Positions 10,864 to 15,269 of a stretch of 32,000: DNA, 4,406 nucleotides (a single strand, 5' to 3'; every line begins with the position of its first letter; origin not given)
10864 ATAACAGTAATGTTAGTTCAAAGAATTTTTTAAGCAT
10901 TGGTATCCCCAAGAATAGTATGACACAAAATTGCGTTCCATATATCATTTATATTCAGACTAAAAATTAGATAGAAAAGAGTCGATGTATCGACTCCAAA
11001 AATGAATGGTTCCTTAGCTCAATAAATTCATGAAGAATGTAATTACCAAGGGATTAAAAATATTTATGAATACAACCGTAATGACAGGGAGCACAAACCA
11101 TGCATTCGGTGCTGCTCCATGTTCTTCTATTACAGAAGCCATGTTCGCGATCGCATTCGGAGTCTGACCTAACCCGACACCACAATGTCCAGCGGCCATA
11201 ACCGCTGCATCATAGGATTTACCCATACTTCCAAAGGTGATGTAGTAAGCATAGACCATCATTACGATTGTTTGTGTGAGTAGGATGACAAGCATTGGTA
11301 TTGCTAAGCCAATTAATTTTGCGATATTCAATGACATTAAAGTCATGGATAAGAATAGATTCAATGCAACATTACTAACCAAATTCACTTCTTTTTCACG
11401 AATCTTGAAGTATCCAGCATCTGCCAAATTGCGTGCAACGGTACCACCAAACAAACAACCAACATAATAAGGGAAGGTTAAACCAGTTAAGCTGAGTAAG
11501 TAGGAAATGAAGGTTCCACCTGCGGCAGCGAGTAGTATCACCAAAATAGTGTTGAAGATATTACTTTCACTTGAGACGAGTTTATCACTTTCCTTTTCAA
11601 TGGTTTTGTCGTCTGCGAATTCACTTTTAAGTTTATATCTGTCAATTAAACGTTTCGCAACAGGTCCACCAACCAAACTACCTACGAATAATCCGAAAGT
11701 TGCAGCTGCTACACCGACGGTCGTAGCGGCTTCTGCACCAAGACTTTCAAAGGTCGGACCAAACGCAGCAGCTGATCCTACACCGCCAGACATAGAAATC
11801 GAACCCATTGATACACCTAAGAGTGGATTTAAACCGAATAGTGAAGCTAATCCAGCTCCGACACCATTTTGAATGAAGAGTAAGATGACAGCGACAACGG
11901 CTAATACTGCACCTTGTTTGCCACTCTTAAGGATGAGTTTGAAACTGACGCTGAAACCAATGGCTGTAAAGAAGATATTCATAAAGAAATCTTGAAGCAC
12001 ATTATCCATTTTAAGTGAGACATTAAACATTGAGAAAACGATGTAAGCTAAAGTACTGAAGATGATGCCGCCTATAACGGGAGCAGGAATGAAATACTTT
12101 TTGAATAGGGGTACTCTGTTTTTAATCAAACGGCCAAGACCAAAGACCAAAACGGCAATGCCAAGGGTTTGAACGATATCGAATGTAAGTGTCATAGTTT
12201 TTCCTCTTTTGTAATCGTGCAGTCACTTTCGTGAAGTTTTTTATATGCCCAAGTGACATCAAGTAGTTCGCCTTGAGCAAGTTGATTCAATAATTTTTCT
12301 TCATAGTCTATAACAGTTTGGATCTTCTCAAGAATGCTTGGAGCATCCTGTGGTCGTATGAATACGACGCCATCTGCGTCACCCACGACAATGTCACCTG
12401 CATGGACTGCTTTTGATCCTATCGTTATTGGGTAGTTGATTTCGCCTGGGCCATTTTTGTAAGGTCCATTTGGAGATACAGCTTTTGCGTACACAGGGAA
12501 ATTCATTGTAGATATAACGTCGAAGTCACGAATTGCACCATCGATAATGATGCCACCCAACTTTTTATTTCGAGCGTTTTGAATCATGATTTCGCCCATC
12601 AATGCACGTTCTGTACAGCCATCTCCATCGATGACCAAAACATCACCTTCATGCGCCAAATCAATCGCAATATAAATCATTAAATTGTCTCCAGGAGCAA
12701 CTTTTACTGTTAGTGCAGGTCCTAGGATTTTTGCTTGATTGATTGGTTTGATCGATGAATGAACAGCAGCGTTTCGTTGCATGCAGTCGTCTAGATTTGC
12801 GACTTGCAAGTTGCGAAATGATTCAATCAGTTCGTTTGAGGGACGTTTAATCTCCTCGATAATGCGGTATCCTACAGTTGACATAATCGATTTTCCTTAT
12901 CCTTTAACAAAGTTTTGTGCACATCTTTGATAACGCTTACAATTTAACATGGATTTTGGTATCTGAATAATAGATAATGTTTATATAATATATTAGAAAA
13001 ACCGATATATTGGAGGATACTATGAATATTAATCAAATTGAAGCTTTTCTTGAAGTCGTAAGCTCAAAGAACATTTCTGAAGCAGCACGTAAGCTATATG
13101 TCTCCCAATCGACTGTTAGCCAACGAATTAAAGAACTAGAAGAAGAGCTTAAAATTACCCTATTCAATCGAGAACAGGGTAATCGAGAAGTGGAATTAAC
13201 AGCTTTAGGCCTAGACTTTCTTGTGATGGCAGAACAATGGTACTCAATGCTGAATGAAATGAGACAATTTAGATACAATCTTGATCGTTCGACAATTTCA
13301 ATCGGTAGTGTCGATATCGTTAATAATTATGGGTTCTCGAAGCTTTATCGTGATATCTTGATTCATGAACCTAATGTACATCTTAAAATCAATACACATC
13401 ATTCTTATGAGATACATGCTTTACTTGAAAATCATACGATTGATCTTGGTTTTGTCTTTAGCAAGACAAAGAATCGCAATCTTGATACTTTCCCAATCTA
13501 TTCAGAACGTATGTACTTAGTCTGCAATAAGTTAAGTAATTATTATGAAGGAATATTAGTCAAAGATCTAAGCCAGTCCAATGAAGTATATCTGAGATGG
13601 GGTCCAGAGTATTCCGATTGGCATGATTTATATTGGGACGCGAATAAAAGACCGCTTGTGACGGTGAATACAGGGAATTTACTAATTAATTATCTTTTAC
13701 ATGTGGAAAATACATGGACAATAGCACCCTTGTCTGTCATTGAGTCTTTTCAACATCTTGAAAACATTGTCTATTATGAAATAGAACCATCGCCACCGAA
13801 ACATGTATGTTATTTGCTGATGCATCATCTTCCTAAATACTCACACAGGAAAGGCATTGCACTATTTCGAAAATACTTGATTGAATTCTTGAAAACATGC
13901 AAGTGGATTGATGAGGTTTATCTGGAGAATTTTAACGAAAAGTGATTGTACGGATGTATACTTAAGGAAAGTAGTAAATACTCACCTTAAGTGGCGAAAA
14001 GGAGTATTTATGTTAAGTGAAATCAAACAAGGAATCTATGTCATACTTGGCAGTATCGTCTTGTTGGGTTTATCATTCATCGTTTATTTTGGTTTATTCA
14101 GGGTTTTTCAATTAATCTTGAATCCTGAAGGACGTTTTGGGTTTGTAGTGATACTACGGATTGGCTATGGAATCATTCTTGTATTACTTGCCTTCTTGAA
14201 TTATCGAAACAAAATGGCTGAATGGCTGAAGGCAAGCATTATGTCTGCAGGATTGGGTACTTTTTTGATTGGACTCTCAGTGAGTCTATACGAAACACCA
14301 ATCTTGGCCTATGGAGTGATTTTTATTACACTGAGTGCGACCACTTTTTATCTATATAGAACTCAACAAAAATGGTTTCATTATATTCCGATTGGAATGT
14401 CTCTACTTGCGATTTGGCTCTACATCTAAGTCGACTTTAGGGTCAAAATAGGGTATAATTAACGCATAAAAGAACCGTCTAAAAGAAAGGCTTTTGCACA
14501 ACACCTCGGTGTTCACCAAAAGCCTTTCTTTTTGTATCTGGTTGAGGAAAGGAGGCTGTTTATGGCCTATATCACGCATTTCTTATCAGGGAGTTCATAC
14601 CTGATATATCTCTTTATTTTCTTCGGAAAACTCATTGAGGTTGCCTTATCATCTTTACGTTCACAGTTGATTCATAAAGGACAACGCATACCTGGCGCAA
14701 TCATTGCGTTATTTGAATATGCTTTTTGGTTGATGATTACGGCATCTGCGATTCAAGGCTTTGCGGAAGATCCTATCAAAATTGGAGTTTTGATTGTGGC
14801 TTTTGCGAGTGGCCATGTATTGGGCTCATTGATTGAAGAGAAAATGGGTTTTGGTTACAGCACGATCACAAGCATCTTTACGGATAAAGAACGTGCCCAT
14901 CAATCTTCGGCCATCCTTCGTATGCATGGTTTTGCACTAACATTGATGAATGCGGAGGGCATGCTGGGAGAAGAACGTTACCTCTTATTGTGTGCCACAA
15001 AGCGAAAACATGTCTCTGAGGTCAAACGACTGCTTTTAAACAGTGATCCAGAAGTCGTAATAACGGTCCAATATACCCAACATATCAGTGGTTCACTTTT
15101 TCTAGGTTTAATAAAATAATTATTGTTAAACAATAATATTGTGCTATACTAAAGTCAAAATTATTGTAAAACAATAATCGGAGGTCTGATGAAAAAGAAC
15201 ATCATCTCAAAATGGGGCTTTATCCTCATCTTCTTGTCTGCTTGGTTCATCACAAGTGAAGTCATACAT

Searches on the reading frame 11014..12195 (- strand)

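Call 24: search_protein_families(library=pfam, proteins=[window:11014-12195:-], max_evalue=0.001)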
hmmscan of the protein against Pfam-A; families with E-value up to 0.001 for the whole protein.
window:11014-12195:- (393 aa): 1 family
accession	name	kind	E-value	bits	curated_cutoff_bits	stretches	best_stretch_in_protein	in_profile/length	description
PF03616.19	Glt_symporter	-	1.6e-107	359.9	26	1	4-360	2-367/368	Sodium/glutamate symporter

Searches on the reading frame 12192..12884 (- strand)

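Call 24: search_protein_families(library=pfam, proteins=[window:12192-12884:-], max_evalue=0.001)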
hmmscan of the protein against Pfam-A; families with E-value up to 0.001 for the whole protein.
window:12192-12884:- (230 aa): 1 family
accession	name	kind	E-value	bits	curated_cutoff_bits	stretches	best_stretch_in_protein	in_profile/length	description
PF03737.21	RraA-like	-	5.7e-47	160.2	24.5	1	29-174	2-151/152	Aldolase/RraA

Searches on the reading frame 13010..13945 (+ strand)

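Call 24: search_protein_families(library=pfam, proteins=[window:13010-13945:+], max_evalue=0.001)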
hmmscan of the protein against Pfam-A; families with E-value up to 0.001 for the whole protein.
window:13010-13945:+ (311 aa): 4 families
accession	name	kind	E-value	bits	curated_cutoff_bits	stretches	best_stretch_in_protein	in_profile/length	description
PF00126.33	HTH_1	-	1.1e-19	70.5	26.6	1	7-67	1-59/60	Bacterial regulatory helix-turn-helix protein, lysR family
PF03466.25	LysR_substrate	-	1e-11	45.1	28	1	92-273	4-189/209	LysR substrate binding domain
PF13556.12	HTH_30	-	4.5e-06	26.8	27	1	18-55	11-48/59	PucR C-terminal helix-turn-helix domain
PF13412.12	HTH_24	-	0.00049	20.1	21.9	1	22-46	20-44/48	Winged helix-turn-helix DNA-binding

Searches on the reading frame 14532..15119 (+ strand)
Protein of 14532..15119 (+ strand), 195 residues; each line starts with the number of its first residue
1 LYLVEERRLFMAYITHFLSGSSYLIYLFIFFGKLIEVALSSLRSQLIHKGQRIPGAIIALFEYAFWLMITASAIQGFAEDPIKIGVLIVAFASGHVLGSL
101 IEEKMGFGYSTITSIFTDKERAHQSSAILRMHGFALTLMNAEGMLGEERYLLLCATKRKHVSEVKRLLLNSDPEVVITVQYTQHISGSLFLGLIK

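Call 96: search_protein_families(library=pfam, proteins=[window:14532-15119:+], max_evalue=0.00001)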
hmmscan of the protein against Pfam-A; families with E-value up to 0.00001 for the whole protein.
window:14532-15119:+ (195 aa): 2 families
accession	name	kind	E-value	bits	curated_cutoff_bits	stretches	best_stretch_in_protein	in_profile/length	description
PF10035.14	DUF2179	-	3.9e-09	36.7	22.8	1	136-187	3-55/55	Uncharacterized protein conserved in bacteria (DUF2179)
PF18955.5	DUF5698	-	1.2e-06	29.3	27.5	1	42-98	2-57/58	Domain of unknown function (DUF5698)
